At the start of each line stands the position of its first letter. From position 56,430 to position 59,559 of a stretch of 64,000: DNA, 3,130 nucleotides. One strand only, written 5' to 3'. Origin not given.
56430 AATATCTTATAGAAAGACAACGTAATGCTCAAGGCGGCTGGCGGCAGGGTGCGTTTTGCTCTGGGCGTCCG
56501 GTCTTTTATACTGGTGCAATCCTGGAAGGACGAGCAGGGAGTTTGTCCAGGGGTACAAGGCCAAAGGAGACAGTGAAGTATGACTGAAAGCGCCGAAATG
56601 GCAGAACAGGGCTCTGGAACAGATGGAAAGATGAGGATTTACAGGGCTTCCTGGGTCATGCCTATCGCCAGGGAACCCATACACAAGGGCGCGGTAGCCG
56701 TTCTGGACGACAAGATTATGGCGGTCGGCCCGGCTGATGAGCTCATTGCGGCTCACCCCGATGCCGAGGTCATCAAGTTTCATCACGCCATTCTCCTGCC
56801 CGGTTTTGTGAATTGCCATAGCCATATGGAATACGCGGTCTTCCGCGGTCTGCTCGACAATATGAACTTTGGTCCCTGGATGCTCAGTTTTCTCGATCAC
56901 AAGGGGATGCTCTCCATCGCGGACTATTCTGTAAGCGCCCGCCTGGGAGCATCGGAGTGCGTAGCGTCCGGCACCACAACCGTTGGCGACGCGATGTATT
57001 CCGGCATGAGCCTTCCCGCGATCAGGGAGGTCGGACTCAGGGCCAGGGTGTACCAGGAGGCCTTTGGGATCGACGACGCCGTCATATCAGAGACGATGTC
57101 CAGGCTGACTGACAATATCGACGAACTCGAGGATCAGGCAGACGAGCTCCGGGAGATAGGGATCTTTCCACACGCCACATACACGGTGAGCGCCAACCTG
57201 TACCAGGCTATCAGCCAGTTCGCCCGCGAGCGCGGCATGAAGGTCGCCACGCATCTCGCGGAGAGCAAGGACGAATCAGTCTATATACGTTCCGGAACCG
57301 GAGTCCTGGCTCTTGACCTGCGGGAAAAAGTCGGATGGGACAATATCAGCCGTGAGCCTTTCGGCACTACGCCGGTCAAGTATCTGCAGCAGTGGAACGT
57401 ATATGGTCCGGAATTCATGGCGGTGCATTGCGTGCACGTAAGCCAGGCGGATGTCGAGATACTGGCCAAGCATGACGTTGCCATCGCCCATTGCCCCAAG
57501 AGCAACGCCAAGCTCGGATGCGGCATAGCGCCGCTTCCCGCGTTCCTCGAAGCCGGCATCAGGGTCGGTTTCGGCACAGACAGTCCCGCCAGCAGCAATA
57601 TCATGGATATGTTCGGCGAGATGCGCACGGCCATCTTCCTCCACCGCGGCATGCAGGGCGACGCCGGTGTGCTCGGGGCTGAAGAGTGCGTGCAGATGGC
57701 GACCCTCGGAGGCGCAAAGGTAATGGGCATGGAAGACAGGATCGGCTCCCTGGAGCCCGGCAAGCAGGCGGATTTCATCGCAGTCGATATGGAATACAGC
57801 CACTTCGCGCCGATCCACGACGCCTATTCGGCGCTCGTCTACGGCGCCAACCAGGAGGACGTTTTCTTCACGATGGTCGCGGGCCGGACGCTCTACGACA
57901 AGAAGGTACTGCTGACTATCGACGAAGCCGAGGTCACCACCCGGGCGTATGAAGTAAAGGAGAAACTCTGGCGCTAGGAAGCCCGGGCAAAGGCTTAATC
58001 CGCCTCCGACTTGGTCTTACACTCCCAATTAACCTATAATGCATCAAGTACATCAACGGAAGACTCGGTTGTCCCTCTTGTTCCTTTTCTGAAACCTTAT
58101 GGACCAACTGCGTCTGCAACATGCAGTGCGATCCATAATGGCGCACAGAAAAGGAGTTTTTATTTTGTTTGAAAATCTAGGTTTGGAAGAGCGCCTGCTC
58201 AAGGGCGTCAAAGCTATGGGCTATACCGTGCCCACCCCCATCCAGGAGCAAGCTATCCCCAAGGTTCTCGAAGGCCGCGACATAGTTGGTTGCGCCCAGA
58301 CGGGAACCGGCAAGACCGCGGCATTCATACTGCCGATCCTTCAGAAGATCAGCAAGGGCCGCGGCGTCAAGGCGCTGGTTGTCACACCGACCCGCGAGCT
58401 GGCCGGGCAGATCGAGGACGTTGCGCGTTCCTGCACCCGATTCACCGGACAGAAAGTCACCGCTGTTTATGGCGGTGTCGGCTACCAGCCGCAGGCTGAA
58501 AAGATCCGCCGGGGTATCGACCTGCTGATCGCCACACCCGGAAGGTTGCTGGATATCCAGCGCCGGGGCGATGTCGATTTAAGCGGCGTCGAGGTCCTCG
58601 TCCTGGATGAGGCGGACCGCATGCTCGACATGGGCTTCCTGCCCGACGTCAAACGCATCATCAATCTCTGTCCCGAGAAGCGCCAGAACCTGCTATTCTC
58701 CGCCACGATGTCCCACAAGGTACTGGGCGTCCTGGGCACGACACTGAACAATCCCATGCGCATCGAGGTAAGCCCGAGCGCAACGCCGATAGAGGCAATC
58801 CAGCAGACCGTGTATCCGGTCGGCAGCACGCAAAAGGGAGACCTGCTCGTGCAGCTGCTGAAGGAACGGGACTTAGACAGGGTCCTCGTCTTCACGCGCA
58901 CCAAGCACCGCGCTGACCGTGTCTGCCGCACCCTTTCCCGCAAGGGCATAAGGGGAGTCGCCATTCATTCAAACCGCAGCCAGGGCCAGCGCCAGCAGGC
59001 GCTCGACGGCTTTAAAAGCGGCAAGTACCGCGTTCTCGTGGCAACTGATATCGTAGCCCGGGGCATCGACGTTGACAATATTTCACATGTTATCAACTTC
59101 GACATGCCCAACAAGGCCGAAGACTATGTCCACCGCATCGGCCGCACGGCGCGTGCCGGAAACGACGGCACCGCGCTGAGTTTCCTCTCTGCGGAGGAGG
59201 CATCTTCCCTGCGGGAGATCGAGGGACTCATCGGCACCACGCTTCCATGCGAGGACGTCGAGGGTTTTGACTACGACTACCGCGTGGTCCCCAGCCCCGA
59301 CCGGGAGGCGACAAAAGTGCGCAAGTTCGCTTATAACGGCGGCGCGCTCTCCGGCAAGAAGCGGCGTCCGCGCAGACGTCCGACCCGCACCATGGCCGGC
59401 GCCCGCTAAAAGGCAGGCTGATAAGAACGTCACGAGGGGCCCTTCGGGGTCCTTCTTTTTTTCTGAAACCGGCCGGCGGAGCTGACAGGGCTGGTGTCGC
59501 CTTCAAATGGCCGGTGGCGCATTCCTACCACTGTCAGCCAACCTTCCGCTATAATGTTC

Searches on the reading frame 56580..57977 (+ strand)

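Call 18: search_protein_families(library=ncbifam, proteins=[window:56580-57977:+], max_evalue=1e-8)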
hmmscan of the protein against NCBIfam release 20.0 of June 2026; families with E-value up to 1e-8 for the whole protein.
window:56580-57977:+ (465 aa): 27 families (the best 25 are shown)
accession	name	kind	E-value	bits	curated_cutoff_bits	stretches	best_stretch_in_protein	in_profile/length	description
NF006549.0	PRK09045.1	equivalog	1.7e-91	307.1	540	1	22-463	13-439/444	TRZ/ATZ family hydrolase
NF005557.0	PRK07228.1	equivalog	3.1e-82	276.7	522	2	261-463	233-437/445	5'-deoxyadenosine deaminase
NF004701.0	PRK06038.1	equivalog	1.5e-78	264.4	609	2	259-463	224-426/432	N-ethylammeline chlorohydrolase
NF006055.0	PRK08203.1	equivalog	2e-73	247.5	532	2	256-464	246-451/455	8-oxoguanine deaminase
NF006252.0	PRK08393.1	equivalog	4.6e-71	240.1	617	1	34-463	18-423/424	N-ethylammeline chlorohydrolase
NF005211.0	PRK06687.1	equivalog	9.1e-63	212.5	703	1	36-448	21-418/419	TRZ/ATZ family protein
NF009059.0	PRK12393.1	equivalog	1.6e-58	198.5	543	1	247-463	241-455/460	amidohydrolase family protein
NF012037.0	PRK15493.1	equivalog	6.8e-58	196.5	779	1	31-462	17-432/435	bifunctional S-methyl-5'-thioadenosine deaminase/S-adenosylhomocysteine deaminase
NF006269.1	PRK08418.1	equivalog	2.5e-57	194.4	320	1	18-405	1-377/408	aminofutalosine deaminase family hydrolase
NF006056.0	PRK08204.1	subfamily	1.1e-52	179.3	391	2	266-463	234-440/449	hypothetical protein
NF004995.0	PRK06380.1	subfamily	1.4e-52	179.1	567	1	32-453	17-413/418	metal-dependent hydrolase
NF005540.0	PRK07203.1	equivalog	2.2e-50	171.6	444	1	33-465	18-440/444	putative aminohydrolase SsnA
TIGR03314.1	Se_ssnA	subfamily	2.6e-48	164.9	455.5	1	34-465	18-439/441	putative selenium metabolism protein SsnA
NF006681.0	PRK09229.1-2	equivalog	4.9e-48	164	362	1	173-448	180-434/451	formimidoylglutamate deiminase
NF004801.0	PRK06151.1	subfamily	4.2e-39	134.7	416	1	258-465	253-464/491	chlorohydrolase family protein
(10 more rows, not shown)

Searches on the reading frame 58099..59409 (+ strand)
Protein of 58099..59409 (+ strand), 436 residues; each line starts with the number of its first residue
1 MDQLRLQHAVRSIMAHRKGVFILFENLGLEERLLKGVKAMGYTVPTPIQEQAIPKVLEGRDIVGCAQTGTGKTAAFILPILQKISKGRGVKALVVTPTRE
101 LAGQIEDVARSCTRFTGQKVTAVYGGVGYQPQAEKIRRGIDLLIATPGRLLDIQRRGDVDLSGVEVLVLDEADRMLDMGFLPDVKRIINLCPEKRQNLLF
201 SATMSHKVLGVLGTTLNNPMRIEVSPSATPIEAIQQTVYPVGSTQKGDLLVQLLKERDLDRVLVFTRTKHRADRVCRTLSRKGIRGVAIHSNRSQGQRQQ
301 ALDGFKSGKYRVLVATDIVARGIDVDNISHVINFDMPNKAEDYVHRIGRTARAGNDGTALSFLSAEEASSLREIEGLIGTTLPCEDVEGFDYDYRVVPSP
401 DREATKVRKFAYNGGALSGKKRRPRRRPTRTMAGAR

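Call 18: search_protein_families(library=ncbifam, proteins=[window:58099-59409:+], max_evalue=1e-8)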
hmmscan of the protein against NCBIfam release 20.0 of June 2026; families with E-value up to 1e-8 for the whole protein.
window:58099-59409:+ (436 aa): 23 families
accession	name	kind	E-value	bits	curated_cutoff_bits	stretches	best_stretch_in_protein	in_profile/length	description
NF053710.1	RNA_heli_RhlE2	exception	5.6e-133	444.6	925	1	24-406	3-396/635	RNA helicase RhlE2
NF007882.0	PRK10590.1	equivalog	7.3e-133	443.8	743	1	24-430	3-414/456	ATP-dependent RNA helicase RhlE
NF053711.1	RNA_heli_RhlE1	exception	4.4e-125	417.8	750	1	24-403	3-387/434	RNA helicase RhlE1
NF053631.1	RNA_helic_CshA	equivalog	1.6e-118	396.3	646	1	24-379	1-357/434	degradosome RNA helicase CshA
NF008394.0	PRK11192.1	equivalog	2e-113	379.5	507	1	23-406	4-393/441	ATP-dependent RNA helicase SrmB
NF008744.0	PRK11776.1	equivalog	2.7e-106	355.9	524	1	24-389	6-372/460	ATP-dependent RNA helicase DbpA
NF002340.1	PRK01297.1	equivalog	2.7e-105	352.2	564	1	24-380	3-370/372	ATP-dependent RNA helicase RhlB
NF053636.1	DDHlcsCsdAPsy1082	equivalog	4.3e-102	342.3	890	1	22-423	3-407/512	DEAD/DEAH box helicase CsdA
NF008642.0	PRK11634.1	equivalog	3.1e-97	326.5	989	1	22-384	6-370/628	DEAD/DEAH family ATP-dependent RNA helicase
NF003419.0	PRK04837.1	equivalog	6.7e-96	321.6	588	1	24-406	11-402/424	ATP-dependent RNA helicase RhlB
NF003390.0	PRK04537.1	equivalog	1.2e-89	301.9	732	1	23-388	10-386/572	ATP-dependent RNA helicase RhlB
TIGR01389.1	recQ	equivalog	3.2e-22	78.7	640.2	1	39-367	8-332/591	DNA helicase RecQ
NF010337.0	PRK13766.1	equivalog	6.2e-21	74.2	610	1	248-355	355-470/781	Hef nuclease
TIGR04121.1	DEXH_lig_assoc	equivalog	1.1e-19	69.7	850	1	45-365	14-358/804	ligase-associated DNA damage response DEXH box helicase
TIGR00614.1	recQ_fam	subfamily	1.1e-16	60.7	219.8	1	248-373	215-340/470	RecQ family ATP-dependent DNA helicase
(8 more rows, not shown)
